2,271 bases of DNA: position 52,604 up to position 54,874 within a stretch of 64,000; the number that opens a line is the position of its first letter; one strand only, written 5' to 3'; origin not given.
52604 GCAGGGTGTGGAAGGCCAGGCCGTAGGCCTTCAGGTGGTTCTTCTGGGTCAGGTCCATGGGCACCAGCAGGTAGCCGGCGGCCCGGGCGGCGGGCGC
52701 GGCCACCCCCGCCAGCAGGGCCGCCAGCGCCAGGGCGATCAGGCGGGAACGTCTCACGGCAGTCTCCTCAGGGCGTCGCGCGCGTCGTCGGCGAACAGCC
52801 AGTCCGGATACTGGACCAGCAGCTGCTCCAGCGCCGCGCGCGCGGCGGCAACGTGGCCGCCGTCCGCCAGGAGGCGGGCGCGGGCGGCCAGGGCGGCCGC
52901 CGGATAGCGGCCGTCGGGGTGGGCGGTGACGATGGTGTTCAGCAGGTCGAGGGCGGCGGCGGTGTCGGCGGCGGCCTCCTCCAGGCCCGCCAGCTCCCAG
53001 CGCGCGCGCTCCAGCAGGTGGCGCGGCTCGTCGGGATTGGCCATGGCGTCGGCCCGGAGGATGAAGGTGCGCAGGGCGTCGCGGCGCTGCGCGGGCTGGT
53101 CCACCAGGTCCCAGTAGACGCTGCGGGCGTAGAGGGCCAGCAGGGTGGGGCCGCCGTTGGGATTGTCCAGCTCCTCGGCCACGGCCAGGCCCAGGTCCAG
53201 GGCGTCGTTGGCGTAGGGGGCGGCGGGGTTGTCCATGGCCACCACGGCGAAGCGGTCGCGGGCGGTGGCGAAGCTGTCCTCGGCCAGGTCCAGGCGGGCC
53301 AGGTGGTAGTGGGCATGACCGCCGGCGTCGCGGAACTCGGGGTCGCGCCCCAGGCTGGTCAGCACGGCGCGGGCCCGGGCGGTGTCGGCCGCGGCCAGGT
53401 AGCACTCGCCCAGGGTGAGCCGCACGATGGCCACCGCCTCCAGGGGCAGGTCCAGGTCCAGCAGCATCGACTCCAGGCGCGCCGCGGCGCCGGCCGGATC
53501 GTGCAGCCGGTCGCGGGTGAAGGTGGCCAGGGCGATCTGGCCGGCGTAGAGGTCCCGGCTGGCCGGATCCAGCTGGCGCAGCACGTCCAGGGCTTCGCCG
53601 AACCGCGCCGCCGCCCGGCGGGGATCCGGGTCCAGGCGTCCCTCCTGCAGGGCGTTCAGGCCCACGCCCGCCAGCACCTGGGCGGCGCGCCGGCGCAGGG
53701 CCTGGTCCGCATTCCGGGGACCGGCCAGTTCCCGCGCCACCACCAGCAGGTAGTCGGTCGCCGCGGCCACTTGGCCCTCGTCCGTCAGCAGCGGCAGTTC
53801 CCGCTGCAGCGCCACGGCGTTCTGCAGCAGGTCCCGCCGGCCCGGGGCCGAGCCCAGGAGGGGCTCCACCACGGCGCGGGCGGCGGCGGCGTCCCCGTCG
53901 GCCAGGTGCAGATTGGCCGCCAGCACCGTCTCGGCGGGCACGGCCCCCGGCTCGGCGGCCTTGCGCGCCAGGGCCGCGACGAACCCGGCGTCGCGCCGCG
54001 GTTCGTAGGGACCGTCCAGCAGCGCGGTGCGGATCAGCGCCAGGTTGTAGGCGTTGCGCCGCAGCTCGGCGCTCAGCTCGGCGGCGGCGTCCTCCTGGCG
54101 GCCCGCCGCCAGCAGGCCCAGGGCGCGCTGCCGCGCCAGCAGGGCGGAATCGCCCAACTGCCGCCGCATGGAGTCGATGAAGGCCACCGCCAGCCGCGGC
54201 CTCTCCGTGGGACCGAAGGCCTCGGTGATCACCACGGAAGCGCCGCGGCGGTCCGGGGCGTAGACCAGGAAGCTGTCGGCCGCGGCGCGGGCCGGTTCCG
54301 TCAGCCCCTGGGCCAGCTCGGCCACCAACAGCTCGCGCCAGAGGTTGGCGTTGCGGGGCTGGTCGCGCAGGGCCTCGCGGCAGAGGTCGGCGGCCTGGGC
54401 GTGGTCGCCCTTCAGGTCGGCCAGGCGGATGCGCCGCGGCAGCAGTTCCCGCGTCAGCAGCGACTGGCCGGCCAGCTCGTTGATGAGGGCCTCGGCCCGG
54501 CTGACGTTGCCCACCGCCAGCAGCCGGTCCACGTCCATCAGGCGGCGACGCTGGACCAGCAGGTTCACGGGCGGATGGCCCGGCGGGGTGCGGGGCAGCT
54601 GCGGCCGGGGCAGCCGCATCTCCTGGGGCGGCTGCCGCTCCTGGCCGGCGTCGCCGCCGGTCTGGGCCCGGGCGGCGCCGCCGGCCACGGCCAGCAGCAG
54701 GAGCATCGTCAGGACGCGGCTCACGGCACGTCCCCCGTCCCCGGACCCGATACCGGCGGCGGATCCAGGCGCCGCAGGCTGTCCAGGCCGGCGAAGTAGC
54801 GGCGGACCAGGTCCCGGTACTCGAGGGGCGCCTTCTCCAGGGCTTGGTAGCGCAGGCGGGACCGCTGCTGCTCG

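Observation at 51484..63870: Translationally coupled five-gene module of unknown function: giant NtrY-like kinase -> DUF4159 -> DUF4175 -> TPR -> GATase1-like protein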

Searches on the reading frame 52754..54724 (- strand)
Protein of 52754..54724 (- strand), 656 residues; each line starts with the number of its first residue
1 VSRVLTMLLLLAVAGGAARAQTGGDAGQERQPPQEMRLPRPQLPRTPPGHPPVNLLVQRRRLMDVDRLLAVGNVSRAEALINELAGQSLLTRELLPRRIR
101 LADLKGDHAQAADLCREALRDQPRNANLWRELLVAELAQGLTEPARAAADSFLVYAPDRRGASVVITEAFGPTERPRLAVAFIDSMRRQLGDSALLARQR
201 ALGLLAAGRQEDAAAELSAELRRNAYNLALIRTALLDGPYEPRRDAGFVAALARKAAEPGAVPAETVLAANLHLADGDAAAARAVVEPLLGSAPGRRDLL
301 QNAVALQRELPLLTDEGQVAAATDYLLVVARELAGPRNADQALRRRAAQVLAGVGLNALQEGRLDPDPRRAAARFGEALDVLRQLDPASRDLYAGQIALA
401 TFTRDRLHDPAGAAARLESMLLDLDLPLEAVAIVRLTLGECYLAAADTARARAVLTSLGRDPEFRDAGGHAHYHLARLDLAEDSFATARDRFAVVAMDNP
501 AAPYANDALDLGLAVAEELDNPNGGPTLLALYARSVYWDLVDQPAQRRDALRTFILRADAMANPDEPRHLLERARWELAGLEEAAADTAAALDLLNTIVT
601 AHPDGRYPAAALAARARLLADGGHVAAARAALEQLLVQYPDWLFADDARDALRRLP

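Call 6: search_protein_families(library=pfam, proteins=[window:52754-54724:-], max_evalue=0.01)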
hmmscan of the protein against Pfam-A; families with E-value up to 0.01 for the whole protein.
window:52754-54724:- (656 aa): 3 families
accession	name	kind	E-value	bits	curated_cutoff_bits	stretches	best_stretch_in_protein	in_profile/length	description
PF14559.12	TPR_19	-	7.9e-08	33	25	1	106-158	5-57/68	Tetratricopeptide repeat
PF13428.12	TPR_14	-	1.4e-06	28.9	23.5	0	610-642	2-34/44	Tetratricopeptide repeat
PF13174.12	TPR_6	-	7.6e-05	23.5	26.3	0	616-641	7-32/33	Tetratricopeptide repeat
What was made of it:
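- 52754..54724 (-): TPR protein (656 aa) with a signal peptide; intact. Its start overlaps the DUF4175 stop by 4 nt (GTGA at 54721-54724). Pfam TPR_19/TPR_14 (call 6).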

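Call 7: search_protein_families(library=ncbifam, proteins=[window:52754-54724:-], max_evalue=0.01)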
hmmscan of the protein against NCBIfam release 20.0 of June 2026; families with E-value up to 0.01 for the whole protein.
window:52754-54724:- (656 aa): 1 family
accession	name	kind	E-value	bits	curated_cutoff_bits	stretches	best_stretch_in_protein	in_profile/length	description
TIGR02795.1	tol_pal_ybgF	equivalog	9.8e-08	32.6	90.1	1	573-650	40-117/119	tol-pal system protein YbgF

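Call 99: find_encoding_contigs(protein=window:52754-54724:-, flank=10000, max_places=2)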
Protein window:52754-54724:- (656 aa): 1 contig read that carries it; 1 place shown.
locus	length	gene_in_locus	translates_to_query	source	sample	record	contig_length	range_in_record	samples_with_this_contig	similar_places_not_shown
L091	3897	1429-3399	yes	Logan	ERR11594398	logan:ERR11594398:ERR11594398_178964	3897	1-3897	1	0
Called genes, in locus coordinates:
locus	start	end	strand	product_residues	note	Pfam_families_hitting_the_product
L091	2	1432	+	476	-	?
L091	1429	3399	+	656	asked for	PF13428:TPR_14 (faint), PF14559:TPR_19 (faint)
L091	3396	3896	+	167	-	?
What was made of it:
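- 52754..54724 (-): An exact copy occurs in the independent assembly L091 (call 99).
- Tried and rejected: The TPR look-up returned only a 3.9-kb independent contig (call 99).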
